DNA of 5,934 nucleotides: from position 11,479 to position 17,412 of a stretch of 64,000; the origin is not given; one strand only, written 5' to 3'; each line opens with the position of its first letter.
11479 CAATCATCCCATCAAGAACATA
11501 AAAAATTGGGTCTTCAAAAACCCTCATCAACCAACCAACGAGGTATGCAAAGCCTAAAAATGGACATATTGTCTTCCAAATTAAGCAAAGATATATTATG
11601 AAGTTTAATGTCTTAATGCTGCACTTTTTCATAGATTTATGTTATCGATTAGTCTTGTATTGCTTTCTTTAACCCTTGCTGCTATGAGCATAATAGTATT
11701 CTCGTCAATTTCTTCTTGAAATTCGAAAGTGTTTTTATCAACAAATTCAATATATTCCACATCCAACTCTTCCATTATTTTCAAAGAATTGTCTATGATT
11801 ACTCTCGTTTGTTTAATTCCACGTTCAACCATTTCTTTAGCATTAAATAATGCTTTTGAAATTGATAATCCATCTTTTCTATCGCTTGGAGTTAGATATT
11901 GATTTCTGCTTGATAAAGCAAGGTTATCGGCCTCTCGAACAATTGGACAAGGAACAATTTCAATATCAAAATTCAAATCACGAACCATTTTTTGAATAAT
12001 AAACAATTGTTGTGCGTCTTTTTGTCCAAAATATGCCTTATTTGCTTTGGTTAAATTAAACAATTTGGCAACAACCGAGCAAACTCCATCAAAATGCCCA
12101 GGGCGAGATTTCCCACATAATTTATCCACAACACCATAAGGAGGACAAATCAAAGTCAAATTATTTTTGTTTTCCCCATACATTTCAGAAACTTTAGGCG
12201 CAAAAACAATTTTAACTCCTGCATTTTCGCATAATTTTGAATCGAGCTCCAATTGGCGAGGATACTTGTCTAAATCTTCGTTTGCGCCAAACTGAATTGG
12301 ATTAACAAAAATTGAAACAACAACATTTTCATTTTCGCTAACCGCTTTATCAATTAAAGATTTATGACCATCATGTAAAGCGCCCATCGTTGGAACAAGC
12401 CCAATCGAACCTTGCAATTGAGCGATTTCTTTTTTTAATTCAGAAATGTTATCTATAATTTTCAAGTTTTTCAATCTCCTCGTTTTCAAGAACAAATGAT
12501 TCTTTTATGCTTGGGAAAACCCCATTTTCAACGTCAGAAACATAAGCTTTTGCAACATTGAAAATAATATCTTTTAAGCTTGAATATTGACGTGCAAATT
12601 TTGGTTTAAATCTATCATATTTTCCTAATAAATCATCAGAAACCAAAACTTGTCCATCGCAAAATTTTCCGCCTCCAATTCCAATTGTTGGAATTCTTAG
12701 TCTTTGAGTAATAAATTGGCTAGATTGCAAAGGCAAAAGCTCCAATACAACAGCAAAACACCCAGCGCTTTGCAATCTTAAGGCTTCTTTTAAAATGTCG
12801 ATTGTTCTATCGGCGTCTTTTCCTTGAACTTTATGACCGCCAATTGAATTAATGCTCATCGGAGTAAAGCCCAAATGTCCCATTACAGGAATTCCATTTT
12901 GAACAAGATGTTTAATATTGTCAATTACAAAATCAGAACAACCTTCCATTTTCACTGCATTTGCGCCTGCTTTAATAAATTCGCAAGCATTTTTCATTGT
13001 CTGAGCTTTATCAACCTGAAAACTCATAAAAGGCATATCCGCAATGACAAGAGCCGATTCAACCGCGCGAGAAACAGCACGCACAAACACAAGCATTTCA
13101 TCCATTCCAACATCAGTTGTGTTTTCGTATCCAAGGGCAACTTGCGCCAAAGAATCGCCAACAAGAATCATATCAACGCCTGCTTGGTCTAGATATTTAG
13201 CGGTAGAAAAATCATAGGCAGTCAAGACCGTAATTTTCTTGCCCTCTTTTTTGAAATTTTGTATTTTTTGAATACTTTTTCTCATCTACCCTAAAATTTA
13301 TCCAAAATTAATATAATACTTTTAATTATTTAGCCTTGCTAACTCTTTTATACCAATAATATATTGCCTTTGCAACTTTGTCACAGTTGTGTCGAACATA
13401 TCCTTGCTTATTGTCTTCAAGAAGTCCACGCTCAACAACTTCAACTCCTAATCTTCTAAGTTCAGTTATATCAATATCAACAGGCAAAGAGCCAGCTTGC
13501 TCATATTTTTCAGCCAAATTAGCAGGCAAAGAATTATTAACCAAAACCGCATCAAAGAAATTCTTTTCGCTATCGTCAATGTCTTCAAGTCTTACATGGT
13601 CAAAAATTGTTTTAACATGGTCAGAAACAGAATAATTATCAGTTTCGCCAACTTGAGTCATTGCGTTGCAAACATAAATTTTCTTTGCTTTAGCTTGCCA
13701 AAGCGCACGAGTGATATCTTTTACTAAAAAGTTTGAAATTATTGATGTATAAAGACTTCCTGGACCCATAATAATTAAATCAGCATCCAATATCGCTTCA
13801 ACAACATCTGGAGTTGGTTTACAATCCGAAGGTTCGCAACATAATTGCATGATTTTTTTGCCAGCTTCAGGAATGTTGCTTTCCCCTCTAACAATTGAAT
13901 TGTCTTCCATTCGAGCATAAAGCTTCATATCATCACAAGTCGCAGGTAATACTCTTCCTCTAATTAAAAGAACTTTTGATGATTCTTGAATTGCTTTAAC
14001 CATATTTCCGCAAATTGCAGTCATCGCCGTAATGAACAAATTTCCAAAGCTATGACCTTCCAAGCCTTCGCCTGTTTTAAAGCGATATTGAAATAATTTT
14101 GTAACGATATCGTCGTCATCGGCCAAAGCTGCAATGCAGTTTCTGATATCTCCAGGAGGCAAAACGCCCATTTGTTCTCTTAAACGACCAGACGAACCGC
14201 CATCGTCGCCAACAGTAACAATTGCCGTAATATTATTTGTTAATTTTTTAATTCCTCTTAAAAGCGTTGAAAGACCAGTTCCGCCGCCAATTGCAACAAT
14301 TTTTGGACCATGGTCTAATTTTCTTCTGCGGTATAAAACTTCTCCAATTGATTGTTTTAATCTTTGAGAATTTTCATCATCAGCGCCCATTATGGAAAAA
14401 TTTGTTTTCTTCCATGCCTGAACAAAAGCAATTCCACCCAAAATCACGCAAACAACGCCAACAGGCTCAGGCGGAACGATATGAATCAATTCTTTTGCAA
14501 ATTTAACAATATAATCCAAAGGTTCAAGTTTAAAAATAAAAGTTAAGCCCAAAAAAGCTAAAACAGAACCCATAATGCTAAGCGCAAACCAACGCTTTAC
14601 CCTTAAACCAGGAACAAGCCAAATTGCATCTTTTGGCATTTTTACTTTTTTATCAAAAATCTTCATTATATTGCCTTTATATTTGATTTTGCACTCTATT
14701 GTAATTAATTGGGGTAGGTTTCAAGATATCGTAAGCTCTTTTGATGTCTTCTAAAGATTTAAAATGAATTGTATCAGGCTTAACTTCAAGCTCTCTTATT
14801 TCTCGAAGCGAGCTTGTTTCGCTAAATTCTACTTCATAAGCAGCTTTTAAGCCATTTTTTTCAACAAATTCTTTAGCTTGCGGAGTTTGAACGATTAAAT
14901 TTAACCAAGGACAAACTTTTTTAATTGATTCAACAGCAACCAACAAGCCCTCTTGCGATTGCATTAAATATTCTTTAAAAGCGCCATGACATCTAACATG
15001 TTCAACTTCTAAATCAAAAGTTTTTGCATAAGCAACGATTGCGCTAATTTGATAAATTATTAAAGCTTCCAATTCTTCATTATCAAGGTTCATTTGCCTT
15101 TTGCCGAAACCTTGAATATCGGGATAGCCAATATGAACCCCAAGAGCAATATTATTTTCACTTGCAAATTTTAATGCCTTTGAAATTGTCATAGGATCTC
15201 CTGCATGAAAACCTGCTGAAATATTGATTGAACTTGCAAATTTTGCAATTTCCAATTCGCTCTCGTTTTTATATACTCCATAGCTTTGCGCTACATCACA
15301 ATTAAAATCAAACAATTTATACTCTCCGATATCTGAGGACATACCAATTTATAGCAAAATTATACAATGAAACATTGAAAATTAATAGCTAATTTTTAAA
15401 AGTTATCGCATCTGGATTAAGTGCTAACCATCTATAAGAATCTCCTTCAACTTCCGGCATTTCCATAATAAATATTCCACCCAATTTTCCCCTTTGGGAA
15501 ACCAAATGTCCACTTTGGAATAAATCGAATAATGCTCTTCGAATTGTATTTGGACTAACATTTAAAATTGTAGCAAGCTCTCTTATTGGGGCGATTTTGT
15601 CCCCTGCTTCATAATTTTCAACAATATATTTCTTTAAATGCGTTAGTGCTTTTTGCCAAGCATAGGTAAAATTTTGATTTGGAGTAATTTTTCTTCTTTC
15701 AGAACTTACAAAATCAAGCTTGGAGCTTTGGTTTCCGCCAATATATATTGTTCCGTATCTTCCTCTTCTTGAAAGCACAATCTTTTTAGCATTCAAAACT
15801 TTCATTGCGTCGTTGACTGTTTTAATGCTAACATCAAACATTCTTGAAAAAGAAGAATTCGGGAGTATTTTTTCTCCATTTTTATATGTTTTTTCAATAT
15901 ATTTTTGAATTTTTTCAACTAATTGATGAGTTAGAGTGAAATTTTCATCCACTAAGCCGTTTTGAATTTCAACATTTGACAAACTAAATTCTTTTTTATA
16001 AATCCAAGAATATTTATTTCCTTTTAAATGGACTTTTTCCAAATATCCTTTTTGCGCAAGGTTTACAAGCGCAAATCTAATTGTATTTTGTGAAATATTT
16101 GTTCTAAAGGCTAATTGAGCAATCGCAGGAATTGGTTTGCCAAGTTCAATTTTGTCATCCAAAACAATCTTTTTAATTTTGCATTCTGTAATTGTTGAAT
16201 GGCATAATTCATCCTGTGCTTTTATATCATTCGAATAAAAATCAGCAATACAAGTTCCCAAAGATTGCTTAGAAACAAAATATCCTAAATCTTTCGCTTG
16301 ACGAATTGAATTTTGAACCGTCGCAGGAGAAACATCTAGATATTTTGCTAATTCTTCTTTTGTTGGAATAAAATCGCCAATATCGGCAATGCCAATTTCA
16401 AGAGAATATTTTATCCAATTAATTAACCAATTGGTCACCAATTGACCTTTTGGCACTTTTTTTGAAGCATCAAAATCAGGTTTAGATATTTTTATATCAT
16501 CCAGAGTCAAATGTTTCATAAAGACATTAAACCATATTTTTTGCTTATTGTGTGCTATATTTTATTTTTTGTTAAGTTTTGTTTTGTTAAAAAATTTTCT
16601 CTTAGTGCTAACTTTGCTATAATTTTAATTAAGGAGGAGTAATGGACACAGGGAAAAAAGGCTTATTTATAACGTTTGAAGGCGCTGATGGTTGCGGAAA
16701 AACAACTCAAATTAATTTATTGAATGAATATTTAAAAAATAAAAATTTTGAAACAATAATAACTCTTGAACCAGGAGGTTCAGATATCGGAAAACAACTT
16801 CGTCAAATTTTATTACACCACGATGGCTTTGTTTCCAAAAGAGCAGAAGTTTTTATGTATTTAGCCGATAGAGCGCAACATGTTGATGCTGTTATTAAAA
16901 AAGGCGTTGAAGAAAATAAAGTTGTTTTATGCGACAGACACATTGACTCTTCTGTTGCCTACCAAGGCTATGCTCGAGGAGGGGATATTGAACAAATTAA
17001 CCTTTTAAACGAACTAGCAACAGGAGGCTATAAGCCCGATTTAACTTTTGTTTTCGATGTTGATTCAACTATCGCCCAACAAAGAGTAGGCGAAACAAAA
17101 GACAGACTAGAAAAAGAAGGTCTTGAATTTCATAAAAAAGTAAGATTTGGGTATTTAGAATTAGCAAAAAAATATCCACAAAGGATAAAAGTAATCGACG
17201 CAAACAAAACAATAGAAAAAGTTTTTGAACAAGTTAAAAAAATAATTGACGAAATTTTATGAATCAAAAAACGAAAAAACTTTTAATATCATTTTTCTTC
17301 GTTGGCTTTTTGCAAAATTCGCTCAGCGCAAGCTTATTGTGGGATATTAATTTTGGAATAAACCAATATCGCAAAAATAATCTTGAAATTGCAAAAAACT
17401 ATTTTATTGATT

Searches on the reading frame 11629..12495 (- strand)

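Call 52: search_protein_families(library=pfam, proteins=[window:11629-12495:-], max_evalue=0.00001)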
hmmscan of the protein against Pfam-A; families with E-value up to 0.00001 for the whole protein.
window:11629-12495:- (288 aa): 1 family
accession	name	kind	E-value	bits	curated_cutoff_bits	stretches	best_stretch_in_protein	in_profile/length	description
PF02569.21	Pantoate_ligase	-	2.8e-99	332.1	20.7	1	12-286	1-267/268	Pantoate-beta-alanine ligase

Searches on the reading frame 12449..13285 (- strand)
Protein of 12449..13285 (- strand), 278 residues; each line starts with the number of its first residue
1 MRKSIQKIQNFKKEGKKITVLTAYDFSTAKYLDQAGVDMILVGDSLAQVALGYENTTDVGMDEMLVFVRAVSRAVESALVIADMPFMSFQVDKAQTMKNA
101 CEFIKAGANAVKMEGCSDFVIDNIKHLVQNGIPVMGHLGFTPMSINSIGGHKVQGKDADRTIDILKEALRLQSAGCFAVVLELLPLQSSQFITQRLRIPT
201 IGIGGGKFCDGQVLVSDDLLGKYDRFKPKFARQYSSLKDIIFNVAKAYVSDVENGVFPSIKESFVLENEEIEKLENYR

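Call 52: search_protein_families(library=pfam, proteins=[window:12449-13285:-], max_evalue=0.00001)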
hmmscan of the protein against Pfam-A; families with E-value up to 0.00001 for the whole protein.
window:12449-13285:- (278 aa): 2 families
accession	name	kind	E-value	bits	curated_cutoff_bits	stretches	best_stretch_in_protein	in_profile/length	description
PF02548.21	Pantoate_transf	-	4.1e-101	338.2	28.7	1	3-259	2-258/259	Ketopantoate hydroxymethyltransferase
PF13714.12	PEP_mutase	-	5.6e-07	29.8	31.5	1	10-114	3-105/240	Phosphoenolpyruvate phosphomutase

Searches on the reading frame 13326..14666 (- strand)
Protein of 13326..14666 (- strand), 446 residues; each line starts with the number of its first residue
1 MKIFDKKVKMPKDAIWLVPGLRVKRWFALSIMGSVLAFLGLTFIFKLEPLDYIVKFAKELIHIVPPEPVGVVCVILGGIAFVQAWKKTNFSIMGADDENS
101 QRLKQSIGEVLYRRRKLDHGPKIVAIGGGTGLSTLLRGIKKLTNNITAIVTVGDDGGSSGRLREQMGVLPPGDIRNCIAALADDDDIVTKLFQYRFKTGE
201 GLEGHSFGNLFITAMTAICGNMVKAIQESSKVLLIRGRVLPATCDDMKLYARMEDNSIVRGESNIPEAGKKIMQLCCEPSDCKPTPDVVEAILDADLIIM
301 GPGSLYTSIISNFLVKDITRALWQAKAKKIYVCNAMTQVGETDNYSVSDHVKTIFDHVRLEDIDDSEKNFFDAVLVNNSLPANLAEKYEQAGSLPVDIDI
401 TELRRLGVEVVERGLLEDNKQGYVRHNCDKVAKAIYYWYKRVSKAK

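Call 53: search_protein_families(library=pfam, proteins=[window:13326-14666:-], max_evalue=0.00001)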
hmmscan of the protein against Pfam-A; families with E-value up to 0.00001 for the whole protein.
window:13326-14666:- (446 aa): 1 family
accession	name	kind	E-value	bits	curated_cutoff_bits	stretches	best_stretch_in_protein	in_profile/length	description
PF01933.23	CofD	-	2.2e-113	378.7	30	1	123-415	1-289/290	2-phospho-L-lactate transferase CofD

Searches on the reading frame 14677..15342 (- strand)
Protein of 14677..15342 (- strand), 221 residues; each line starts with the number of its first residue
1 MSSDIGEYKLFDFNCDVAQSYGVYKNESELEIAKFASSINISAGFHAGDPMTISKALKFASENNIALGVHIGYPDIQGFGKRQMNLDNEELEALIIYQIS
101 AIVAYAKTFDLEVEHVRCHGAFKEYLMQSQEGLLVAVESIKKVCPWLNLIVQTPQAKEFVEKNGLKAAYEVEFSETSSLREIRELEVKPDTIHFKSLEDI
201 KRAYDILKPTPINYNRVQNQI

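Call 53: search_protein_families(library=pfam, proteins=[window:14677-15342:-], max_evalue=0.00001)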
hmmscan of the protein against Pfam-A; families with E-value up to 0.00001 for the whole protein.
window:14677-15342:- (221 aa): 1 family
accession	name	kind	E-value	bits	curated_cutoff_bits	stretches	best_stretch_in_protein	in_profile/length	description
PF03746.21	LamB_YcsF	-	5.1e-40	138.1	22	1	12-171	2-162/239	LamB/YcsF family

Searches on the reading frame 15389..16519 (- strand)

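Call 53: search_protein_families(library=pfam, proteins=[window:15389-16519:-], max_evalue=0.00001)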
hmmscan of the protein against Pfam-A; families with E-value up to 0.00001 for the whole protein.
window:15389-16519:- (376 aa): 15 families
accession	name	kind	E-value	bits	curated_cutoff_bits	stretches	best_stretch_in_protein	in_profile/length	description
PF00392.27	GntR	-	2.7e-28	97.8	27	1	294-345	8-60/64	Bacterial regulatory proteins, gntR family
PF14502.12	HTH_41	-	1.6e-14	53.5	25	1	213-257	1-46/48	Helix-turn-helix domain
PF08279.18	HTH_11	-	4.3e-14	52.6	25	0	55-82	19-46/55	HTH domain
PF02082.26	Rrf2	-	1.4e-11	45.1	30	0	306-355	20-69/132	Iron-dependent Transcriptional regulator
PF01325.25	Fe_dep_repress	-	2.8e-11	43.9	26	0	52-85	23-56/60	Iron dependent repressor, N-terminal DNA binding domain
PF13730.12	HTH_36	-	5.6e-11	42.5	25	0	52-80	26-54/55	Helix-turn-helix domain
PF08220.18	HTH_DeoR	-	1.4e-10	41.2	21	0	312-340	17-45/57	DeoR-like helix-turn-helix domain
PF13545.12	HTH_Crp_2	-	1.6e-09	38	27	0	50-82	21-53/70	Crp-like helix-turn-helix domain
PF12728.13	HTH_17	-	2.2e-08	34.7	27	0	53-74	3-24/51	Helix-turn-helix domain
PF13412.12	HTH_24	-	1.3e-07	31.5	21.9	0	311-333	19-41/48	Winged helix-turn-helix DNA-binding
PF21984.2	DnaD_N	-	1.4e-07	32.1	27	0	123-181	28-84/101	DnaD N-terminal domain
PF08281.18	Sigma70_r4_2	-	6.6e-07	29.3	25.7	0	55-76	30-51/54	Sigma-70, region 4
PF13936.12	HTH_38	-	2.9e-06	27.4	27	0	311-328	22-39/44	Helix-turn-helix domain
PF00376.29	MerR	-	3.9e-06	27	28.2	0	312-328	2-18/38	MerR family regulatory protein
PF04967.18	HTH_10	-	5.3e-06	26.6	23.1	0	55-76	27-48/53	HTH DNA binding domain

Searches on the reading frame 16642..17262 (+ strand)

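Call 53: search_protein_families(library=pfam, proteins=[window:16642-17262:+], max_evalue=0.00001)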
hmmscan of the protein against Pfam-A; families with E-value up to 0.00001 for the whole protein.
window:16642-17262:+ (206 aa): 2 families
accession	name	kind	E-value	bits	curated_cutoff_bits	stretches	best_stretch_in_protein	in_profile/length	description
PF02223.23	Thymidylate_kin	-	9e-49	166.1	27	1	12-197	1-184/185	Thymidylate kinase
PF13521.12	AAA_28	-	5.8e-08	33.6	27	1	10-169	2-144/164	AAA domain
